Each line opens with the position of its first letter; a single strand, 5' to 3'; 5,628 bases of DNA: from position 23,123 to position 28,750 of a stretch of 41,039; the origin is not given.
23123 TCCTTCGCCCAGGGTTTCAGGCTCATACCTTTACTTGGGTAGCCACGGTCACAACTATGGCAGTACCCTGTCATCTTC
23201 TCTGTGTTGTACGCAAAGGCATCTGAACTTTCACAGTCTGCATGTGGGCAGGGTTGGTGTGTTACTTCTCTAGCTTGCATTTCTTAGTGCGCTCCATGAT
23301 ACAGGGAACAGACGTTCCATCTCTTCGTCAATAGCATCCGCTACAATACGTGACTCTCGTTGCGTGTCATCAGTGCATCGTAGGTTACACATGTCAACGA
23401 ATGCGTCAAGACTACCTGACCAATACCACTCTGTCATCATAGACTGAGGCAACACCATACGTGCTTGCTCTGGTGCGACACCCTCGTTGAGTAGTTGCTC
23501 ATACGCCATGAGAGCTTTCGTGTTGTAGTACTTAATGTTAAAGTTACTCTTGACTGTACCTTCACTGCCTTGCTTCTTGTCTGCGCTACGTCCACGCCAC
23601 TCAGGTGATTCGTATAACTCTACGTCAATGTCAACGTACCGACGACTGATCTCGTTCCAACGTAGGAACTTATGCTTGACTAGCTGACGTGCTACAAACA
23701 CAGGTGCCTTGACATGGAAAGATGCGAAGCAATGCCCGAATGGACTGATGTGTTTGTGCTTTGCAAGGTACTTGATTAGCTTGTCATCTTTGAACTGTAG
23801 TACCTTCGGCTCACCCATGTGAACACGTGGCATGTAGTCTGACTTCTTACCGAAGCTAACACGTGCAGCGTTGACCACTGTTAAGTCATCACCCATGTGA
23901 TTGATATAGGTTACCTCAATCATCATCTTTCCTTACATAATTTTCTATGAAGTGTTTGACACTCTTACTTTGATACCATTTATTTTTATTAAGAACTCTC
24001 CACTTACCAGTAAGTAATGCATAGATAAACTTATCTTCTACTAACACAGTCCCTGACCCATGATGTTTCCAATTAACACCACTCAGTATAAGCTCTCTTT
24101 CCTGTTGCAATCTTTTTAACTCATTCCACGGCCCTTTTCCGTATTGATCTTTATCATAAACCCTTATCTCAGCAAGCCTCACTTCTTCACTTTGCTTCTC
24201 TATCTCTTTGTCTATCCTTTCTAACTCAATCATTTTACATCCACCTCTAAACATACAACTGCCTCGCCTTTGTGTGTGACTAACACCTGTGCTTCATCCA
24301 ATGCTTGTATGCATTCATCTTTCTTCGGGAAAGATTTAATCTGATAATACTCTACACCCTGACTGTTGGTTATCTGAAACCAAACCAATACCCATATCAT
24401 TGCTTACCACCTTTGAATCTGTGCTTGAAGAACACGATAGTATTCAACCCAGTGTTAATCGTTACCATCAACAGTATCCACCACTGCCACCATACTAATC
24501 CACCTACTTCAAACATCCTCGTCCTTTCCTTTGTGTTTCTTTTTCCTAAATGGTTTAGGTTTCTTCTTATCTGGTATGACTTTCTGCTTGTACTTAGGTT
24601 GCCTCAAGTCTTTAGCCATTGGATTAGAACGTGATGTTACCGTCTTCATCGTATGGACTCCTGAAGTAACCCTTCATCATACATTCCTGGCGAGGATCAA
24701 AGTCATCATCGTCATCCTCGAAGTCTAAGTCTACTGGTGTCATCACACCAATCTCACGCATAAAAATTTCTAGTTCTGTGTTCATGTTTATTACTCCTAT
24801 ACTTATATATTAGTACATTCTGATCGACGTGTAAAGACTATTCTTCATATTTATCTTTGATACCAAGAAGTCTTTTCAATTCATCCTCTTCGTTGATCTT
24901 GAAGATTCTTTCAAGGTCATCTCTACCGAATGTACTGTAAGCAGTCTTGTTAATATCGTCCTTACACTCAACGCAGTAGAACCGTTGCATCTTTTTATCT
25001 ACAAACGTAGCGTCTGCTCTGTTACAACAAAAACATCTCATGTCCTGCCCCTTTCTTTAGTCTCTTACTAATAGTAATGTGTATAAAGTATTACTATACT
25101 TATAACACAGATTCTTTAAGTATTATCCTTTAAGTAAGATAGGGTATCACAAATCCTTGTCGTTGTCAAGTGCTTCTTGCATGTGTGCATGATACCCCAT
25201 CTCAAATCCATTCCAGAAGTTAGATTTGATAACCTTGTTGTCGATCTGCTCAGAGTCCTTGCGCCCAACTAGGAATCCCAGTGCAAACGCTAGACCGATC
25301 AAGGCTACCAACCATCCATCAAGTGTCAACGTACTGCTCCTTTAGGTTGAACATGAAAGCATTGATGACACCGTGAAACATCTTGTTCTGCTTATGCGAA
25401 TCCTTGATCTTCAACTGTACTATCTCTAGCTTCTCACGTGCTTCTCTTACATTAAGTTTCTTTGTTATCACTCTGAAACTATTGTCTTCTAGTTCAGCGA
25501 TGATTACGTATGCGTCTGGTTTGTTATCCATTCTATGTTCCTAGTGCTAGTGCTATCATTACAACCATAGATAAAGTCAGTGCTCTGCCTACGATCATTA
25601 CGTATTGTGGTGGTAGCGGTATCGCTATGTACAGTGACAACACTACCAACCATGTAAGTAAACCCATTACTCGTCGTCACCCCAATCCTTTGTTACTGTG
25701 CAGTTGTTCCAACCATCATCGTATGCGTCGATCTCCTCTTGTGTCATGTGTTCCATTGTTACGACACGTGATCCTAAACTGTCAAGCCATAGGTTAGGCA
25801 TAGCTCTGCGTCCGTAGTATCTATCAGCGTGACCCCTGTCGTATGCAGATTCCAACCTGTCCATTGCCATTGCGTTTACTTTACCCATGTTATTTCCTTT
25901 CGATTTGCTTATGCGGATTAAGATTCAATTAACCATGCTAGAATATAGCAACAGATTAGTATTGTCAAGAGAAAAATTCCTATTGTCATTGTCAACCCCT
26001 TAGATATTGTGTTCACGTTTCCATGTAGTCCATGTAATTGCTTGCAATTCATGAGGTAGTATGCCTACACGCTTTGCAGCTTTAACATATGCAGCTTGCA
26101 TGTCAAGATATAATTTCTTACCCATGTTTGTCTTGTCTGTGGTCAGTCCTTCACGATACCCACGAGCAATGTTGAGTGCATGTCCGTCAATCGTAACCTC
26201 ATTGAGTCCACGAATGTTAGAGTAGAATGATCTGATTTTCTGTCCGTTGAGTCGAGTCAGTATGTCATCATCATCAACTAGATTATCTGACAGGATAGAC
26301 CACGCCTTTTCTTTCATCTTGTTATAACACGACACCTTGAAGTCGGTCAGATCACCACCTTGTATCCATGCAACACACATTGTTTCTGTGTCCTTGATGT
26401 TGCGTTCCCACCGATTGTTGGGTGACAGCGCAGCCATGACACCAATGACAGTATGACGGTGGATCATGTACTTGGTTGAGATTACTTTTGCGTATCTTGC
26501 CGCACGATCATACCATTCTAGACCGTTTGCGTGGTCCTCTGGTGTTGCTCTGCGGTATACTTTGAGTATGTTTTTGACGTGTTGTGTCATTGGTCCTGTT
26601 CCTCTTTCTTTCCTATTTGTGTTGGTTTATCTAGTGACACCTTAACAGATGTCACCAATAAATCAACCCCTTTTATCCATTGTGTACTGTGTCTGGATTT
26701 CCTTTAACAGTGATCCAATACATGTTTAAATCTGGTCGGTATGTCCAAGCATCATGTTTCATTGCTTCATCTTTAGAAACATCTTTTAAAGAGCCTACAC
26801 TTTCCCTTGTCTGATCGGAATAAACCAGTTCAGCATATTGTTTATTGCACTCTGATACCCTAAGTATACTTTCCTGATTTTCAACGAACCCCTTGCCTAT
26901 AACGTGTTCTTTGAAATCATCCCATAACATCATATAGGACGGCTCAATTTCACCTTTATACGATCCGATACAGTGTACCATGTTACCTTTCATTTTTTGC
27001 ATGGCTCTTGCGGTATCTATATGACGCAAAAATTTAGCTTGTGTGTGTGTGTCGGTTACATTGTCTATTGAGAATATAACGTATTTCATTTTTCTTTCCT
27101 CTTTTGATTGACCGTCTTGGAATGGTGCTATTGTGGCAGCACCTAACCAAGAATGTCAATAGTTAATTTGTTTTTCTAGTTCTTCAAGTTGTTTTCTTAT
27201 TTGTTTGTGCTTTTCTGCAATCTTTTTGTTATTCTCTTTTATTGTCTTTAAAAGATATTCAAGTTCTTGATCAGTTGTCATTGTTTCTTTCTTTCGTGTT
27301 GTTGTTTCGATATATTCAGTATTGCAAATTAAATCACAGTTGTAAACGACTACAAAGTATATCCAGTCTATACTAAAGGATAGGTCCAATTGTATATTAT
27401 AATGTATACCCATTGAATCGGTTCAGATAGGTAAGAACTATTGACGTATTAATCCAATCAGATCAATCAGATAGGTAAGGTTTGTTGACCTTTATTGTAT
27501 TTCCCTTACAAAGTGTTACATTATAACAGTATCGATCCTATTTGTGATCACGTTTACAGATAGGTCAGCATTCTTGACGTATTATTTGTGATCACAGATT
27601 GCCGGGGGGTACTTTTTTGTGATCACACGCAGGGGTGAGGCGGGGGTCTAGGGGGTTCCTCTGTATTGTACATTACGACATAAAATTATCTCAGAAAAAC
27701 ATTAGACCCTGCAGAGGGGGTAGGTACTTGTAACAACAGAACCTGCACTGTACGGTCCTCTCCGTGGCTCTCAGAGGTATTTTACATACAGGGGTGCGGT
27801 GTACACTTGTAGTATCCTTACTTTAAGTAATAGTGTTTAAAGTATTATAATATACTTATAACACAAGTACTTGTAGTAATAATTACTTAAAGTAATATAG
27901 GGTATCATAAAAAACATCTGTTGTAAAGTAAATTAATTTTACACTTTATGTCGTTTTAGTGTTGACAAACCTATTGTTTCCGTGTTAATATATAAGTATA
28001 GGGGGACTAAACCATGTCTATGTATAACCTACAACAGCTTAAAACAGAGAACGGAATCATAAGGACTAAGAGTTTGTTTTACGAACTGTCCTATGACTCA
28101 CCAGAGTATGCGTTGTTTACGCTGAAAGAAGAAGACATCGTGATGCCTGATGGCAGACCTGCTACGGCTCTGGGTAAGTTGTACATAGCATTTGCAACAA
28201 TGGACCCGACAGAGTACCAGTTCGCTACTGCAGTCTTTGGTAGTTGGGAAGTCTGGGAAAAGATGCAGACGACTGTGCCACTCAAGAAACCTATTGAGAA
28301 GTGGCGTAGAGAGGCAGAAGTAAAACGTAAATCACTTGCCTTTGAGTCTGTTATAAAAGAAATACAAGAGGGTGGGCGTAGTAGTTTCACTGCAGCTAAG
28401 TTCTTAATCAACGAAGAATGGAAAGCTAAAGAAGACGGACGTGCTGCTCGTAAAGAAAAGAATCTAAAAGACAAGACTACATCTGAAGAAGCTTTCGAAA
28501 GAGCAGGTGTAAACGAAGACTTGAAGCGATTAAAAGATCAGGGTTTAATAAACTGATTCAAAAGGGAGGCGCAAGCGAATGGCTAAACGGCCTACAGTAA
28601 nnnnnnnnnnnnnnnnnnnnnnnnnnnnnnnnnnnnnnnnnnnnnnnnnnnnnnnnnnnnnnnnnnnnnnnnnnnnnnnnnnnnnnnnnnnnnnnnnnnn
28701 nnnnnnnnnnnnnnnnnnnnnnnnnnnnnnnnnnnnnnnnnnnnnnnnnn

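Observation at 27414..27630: Ordered array of 28-bp repeats and GATC-containing palindromes in the divergent control region: origin or operator candidate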

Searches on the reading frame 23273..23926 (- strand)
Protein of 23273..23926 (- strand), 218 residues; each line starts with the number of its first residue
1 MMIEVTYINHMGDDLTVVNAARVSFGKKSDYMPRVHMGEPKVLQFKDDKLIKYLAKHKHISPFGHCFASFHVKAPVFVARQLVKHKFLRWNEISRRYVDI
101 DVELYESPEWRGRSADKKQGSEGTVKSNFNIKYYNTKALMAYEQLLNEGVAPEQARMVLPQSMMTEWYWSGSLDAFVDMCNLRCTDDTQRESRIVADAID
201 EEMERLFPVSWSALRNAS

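Call 29: search_protein_families(library=phrogs, max_evalue=0.001, proteins=[window:23273-23926:-])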
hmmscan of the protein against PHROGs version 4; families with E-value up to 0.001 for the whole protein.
window:23273-23926:- (218 aa): 6 families
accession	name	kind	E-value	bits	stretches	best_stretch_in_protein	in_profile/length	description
phrog_85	-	DNA, RNA and nucleotide metabolism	4.6e-62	211.7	1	1-214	369-583/866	thymidylate synthase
phrog_28804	-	DNA, RNA and nucleotide metabolism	4.9e-24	85.5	1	138-216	10-87/91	thymidylate synthase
phrog_10644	-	DNA, RNA and nucleotide metabolism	2.1e-23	84.2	1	78-201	11-141/160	thymidylate synthase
phrog_26005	-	unknown function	2.2e-10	41.4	1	4-68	11-65/310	-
phrog_23580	-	DNA, RNA and nucleotide metabolism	7.6e-08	33.4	1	7-74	5-66/178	thymidylate synthase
phrog_22708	-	DNA, RNA and nucleotide metabolism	8.7e-06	26.3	1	19-102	46-128/242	thymidylate synthase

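Call 30: search_protein_families(library=pfam, max_evalue=0.01, proteins=[window:23273-23926:-])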
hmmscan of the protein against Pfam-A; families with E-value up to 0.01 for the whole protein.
window:23273-23926:- (218 aa): 1 family
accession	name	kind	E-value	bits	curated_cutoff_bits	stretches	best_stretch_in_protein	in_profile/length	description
PF02511.20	Thy1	-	1.7e-43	149.1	24.8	1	8-209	3-191/191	Thymidylate synthase complementing protein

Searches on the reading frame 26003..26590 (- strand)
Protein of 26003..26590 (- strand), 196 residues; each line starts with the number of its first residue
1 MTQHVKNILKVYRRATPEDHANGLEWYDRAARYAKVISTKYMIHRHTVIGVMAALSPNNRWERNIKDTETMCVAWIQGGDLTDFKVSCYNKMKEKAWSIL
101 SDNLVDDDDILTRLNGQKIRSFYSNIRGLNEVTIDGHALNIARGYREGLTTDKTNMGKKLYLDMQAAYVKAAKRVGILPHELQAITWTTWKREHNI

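Call 22: search_protein_families(library=pfam, max_evalue=0.01, proteins=[window:26003-26590:-])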
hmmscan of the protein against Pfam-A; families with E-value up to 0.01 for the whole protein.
window:26003-26590:- (196 aa): 1 family
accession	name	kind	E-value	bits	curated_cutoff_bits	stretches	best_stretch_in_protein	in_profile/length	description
PF23802.1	DUF7178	-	1.9e-41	142.5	27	1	2-192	13-191/193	Family of unknown function (DUF7178)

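Call 23: search_protein_families(library=phrogs, max_evalue=0.001, proteins=[window:26003-26590:-])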
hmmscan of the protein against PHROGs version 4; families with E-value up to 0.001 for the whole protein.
window:26003-26590:- (196 aa): 2 families
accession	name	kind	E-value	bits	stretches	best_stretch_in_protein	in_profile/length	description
phrog_3842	-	unknown function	1.4e-61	209.1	1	1-195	15-205/206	-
phrog_2878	-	unknown function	2.8e-10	40.5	1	3-69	127-193/631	-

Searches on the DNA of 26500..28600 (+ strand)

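Call 3: search_dna_similar(query=window:26600-28600:+, collection=phages, mode=distant, max_rows=30)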
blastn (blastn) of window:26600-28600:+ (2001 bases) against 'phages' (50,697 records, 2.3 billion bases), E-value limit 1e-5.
Records with a match: 2; places in all: 2; records where one place covers at least 80% of the query: 0.
Best place of each record, by identity: 80-90% 1; 60-80% 1.
By first word of the organism name: Roseobacter 2.
By host as written in the record: Rhodobacteraceae bacterium FZCC0023 2.
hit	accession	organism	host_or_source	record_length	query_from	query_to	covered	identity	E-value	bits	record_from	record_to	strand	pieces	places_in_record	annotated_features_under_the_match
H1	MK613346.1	Roseobacter phage CRP-4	Rhodobacteraceae bacterium FZCC0023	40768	826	1953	36%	78.5%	1e-117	577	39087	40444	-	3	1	hypothetical protein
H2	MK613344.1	Roseobacter phage CRP-2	Rhodobacteraceae bacterium FZCC0023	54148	22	82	3%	85.2%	2e-8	69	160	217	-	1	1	hypothetical protein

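Call 6: get_annotated_region(hit=H1, flank=4000)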
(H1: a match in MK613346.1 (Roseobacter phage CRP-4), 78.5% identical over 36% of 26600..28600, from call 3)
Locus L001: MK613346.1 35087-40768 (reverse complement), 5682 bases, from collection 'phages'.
description: Roseobacter phage CRP-4, complete genome.
organism: Roseobacter phage CRP-4 (NCBI taxid 2559283)
taxonomy: Viruses; Duplodnaviria; Heunggongvirae; Uroviricota; Caudoviricetes; Zobellviridae; Cobavirinae; Veravirus
host: Rhodobacteraceae bacterium FZCC0023; source: East Sea of China; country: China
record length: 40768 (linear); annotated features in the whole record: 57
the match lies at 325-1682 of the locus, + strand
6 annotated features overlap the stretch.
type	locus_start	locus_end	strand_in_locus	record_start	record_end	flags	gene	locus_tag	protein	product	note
CDS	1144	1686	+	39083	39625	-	-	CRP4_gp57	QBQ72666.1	hypothetical protein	-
CDS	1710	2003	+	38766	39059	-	-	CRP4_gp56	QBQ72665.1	putative structural protein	-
CDS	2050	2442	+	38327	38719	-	-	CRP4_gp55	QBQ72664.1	hypothetical protein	-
CDS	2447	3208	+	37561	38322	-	-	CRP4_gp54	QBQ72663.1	hypothetical protein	-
CDS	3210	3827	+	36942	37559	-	-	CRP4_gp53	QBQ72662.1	putative fiber protein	-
CDS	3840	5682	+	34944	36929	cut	-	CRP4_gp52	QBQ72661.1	hypothetical protein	-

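Call 10: search_rna_families(source=window, start=26500, end=28500, threshold=evalue, max_evalue=1)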
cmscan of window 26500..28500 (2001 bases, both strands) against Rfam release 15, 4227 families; matches with E-value up to 1: 0.
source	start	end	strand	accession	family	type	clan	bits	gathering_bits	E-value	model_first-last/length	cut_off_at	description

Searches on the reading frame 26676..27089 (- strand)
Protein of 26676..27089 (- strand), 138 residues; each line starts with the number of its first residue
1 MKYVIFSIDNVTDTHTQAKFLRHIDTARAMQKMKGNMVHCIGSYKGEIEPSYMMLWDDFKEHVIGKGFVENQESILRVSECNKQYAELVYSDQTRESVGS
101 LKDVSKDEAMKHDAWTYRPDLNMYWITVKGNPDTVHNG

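Call 22: search_protein_families(library=pfam, max_evalue=0.01, proteins=[window:26676-27089:-])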
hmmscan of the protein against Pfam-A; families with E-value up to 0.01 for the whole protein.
window:26676-27089:- (138 aa): 1 family
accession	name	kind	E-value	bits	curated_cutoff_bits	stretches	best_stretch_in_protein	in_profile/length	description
PF23780.1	S-AdoMet_lyase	-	3.2e-09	37.3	28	1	21-127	17-132/133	S-Adenosylmethionine lyase family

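Call 23: search_protein_families(library=phrogs, max_evalue=0.001, proteins=[window:26676-27089:-])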
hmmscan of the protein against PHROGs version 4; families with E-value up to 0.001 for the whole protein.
window:26676-27089:- (138 aa): 1 family
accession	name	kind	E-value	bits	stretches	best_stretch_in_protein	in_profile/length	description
phrog_2226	-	other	8.6e-07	29.8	1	17-127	20-141/142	SAM-dependent methyltransferase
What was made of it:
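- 26673..27089 (-): Early gene for an S-adenosylmethionine lyase. This is an anti-restriction function like T3 gene 0.3, and it marks this side as the leading, early end. Call 22 (PF23780, 37 bits against a cutoff of 28) and call 23.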

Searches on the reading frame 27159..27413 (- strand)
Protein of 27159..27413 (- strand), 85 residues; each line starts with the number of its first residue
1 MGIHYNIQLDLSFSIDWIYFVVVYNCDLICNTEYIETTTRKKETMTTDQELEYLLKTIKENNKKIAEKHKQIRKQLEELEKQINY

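Call 22: search_protein_families(library=pfam, max_evalue=0.01, proteins=[window:27159-27413:-])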
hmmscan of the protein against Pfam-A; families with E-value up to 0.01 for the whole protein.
window:27159-27413:- (85 aa): 2 families
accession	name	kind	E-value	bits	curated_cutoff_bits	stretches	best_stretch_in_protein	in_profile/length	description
PF11802.13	CENP-K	-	0.0021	18.1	27.2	1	27-81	71-125/263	Centromere-associated protein K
PF14584.11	DUF4446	-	0.0028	18.1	27.4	1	22-84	14-76/150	Protein of unknown function (DUF4446)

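Call 23: search_protein_families(library=phrogs, max_evalue=0.001, proteins=[window:27159-27413:-])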
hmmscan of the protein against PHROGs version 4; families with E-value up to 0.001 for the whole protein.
window:27159-27413:- (85 aa): 0 families
